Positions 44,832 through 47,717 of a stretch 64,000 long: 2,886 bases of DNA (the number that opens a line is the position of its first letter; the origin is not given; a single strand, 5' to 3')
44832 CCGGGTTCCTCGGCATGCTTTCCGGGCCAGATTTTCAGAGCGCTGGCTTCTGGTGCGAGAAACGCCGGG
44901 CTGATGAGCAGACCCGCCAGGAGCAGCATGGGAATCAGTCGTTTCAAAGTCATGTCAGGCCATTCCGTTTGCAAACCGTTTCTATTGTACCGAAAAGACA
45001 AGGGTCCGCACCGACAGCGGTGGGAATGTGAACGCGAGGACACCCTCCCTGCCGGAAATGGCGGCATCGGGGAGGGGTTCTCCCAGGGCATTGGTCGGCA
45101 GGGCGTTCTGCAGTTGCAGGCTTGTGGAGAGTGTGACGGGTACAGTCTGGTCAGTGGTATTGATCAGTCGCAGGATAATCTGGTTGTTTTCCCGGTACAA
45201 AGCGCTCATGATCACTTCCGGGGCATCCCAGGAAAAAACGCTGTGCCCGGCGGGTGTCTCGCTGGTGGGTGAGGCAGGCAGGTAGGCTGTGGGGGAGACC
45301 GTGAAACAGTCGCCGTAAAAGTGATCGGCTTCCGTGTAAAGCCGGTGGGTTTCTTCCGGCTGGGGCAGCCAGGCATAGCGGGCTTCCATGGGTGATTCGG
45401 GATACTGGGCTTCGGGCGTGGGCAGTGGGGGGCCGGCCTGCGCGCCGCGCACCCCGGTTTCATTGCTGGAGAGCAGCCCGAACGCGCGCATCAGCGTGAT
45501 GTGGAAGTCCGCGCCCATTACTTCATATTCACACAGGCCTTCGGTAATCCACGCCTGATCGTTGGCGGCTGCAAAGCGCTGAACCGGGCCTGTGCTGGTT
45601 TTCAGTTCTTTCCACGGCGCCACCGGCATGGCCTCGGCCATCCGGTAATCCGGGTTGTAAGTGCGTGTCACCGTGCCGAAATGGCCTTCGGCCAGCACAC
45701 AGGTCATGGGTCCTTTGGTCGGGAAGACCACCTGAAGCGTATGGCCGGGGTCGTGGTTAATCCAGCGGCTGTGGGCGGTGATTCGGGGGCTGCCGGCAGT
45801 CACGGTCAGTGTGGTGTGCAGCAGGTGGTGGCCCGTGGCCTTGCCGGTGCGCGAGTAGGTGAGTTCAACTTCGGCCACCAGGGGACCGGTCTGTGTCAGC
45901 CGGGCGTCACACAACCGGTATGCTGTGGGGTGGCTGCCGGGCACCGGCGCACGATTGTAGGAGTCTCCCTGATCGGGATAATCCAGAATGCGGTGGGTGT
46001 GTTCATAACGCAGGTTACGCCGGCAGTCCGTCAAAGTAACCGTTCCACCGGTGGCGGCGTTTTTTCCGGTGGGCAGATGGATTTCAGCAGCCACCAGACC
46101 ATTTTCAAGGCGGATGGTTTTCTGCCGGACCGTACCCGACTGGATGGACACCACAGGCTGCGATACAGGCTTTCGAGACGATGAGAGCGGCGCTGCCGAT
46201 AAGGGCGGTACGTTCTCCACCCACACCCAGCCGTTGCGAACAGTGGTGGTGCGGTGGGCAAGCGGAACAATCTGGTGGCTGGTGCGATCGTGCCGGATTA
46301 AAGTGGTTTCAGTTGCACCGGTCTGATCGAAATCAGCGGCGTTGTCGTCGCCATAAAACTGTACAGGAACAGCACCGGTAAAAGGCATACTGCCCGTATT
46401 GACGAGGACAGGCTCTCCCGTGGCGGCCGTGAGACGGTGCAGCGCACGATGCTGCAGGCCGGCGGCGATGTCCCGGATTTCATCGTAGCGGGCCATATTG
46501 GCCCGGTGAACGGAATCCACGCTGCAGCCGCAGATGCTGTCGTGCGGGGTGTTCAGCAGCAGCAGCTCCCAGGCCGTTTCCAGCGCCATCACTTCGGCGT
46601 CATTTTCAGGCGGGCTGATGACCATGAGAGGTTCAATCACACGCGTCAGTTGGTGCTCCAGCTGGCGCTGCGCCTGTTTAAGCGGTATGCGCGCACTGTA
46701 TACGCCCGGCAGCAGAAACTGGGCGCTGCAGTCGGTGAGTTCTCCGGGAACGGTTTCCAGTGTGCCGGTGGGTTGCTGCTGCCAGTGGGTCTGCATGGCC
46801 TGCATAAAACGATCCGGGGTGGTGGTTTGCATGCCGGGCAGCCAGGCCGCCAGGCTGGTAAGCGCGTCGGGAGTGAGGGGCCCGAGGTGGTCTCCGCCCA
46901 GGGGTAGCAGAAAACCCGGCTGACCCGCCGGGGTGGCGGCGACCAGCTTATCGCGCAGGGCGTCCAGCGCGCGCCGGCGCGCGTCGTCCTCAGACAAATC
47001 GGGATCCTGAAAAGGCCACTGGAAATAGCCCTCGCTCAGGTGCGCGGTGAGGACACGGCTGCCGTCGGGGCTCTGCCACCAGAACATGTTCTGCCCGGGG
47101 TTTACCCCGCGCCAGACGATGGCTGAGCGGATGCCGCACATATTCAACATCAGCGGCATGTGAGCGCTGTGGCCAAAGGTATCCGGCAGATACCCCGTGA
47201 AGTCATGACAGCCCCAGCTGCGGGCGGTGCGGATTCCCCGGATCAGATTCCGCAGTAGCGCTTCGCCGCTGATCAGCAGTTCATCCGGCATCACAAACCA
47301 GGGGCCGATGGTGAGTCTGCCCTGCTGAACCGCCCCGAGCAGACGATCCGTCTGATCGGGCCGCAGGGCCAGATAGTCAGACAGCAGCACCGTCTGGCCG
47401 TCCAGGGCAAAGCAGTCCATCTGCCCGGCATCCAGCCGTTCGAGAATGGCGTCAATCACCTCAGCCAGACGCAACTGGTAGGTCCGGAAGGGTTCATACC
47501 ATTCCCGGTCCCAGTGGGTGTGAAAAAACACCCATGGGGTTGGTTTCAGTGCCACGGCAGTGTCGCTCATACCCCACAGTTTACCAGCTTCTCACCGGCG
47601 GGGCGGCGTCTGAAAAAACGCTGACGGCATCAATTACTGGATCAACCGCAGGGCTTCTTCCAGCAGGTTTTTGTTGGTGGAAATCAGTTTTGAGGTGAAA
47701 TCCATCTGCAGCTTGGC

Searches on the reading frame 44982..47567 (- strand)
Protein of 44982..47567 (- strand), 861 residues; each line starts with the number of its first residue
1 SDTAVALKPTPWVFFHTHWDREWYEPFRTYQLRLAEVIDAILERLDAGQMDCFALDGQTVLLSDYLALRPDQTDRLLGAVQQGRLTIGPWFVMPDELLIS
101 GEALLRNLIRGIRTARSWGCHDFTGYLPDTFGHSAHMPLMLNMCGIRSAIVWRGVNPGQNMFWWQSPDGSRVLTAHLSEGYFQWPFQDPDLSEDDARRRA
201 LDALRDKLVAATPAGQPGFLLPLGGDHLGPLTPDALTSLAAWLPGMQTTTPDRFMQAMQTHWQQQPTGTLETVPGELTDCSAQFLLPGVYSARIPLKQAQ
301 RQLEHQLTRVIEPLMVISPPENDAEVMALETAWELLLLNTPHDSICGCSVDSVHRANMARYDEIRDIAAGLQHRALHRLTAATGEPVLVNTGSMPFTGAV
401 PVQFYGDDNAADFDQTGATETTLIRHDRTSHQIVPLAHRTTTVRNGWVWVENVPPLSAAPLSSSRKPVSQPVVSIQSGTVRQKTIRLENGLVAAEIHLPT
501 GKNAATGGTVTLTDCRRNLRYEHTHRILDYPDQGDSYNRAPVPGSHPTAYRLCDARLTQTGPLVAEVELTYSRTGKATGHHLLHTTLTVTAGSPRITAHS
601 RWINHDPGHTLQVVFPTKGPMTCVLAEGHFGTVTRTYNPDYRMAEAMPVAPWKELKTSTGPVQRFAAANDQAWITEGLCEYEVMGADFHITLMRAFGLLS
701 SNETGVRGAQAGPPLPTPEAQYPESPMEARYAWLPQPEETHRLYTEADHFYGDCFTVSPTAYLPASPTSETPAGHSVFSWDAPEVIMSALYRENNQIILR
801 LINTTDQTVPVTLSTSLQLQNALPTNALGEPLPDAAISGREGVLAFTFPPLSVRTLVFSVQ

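Call 30: search_protein_families(library=pfam, proteins=[window:44982-47567:-], max_evalue=0.001)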
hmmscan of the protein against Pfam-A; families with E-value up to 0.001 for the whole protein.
window:44982-47567:- (861 aa): 3 families
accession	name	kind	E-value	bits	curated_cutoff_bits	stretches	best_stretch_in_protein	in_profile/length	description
PF01074.27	Glyco_hydro_38N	-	4.5e-29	102.1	25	1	16-265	7-261/270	Glycosyl hydrolases family 38 N-terminal domain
PF09261.16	Alpha-mann_mid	-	2.1e-12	47.4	31.1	1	288-379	5-96/96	Alpha mannosidase middle domain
PF17677.7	Glyco_hydro38C2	-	2.5e-05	24.8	22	1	786-856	3-72/72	Glycosyl hydrolases family 38 C-terminal beta sandwich domain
